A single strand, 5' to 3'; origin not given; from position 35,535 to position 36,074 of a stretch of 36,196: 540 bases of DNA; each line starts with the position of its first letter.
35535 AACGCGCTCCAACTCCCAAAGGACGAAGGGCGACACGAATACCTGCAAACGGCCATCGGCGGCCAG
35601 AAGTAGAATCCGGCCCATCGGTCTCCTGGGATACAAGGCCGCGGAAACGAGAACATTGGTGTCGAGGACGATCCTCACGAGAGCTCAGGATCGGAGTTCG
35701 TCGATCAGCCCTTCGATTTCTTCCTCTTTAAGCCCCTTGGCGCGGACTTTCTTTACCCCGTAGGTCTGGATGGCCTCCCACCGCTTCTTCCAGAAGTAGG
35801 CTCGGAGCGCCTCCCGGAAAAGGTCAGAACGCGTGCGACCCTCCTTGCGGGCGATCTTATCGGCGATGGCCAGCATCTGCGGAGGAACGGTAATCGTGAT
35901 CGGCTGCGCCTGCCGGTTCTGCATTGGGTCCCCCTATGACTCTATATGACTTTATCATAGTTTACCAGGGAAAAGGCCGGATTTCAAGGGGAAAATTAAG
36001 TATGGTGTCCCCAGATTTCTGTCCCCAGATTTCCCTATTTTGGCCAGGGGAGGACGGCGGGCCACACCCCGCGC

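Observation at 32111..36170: Five same-orientation 50-bp junction repeats partition a TA-rich region into cassette-like modules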

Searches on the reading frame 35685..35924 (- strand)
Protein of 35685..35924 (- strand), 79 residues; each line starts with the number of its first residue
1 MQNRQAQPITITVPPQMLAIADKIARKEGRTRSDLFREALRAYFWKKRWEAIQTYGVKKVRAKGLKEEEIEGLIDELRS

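Call 6: find_encoding_contigs(protein=window:35685-35924:-, flank=10000, max_places=10)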
Protein window:35685-35924:- (79 aa): 6 contigs read that carry it; 5 places shown.
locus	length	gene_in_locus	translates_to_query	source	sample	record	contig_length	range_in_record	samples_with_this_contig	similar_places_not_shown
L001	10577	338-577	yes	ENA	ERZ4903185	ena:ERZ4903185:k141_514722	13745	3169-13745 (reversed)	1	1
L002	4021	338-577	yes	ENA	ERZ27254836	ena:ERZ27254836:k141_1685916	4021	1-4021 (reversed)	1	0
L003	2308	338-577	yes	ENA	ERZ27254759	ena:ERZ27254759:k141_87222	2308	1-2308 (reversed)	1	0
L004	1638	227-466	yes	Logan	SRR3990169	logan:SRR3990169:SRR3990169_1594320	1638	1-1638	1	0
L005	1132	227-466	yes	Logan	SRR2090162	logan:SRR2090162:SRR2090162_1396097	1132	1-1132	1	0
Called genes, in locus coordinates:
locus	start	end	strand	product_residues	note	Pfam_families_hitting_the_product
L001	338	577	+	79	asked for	PF01402:RHH_1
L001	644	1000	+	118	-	PF13470:PIN_3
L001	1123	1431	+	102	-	-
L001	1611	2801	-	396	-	PF13173:AAA_14, PF13635:DUF4143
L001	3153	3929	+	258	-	PF01346:FKBP_N, PF00254:FKBP_C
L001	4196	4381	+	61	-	PF09957:VapB_antitoxin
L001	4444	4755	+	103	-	-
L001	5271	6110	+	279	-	PF00912:Transgly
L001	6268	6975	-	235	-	PF00005:ABC_tran, PF13304:AAA_21 (faint)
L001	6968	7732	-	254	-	PF13476:AAA_23 (weak), PF00005:ABC_tran, PF13304:AAA_21 (faint), PF12399:BCA_ABC_TP_C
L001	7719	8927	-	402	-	PF02653:BPD_transp_2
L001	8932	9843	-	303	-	PF02653:BPD_transp_2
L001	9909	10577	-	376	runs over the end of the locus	PF13433:Peripla_BP_5, PF13458:Peripla_BP_6, PF01094:ANF_receptor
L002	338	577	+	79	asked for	PF01402:RHH_1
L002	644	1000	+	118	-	PF13470:PIN_3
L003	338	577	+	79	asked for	PF01402:RHH_1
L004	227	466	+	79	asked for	PF01402:RHH_1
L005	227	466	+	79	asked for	PF01402:RHH_1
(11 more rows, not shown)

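Call 26: search_protein_families(library=pfam, proteins=[window:35685-35924:-], max_evalue=0.01)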
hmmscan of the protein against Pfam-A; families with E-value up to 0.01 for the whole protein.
window:35685-35924:- (79 aa): 1 family
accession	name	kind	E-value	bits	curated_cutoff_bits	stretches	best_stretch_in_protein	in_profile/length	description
PF01402.27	RHH_1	-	1.2e-09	38.2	20.5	1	9-43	2-36/39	Ribbon-helix-helix protein, copG family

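Call 61: search_protein_families(library=padloc, proteins=[window:35685-35924:-], max_evalue=0.001)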
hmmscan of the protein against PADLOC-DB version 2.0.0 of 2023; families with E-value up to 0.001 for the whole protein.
window:35685-35924:- (79 aa): 0 families

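Call 62: search_protein_families(library=ncbifam, proteins=[window:35685-35924:-], max_evalue=0.001)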
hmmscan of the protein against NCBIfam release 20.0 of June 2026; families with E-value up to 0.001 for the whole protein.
window:35685-35924:- (79 aa): 2 families
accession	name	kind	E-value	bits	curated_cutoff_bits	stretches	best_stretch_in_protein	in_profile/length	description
NF053762.1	aCcr1_fam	equivalog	4.8e-05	23.2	60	1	9-43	3-37/38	aCcr1 family cell cycle regulator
NF002169.0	PRK01002.1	subfamily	0.00089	19.2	111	0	7-49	5-48/141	nickel responsive regulator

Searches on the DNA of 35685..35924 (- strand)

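Call 74: search_rna_families(source=L001, start=1, end=420, threshold=evalue, max_evalue=5)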
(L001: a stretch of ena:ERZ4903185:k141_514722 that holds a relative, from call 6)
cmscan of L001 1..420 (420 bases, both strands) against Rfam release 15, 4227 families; matches with E-value up to 5: 1.
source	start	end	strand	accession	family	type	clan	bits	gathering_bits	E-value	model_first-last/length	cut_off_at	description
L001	154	303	+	RF01629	ceN39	Gene; snRNA; snoRNA; HACA-box;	-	14.2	35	1.8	1-131/131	no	Nematode snoRNA ceN39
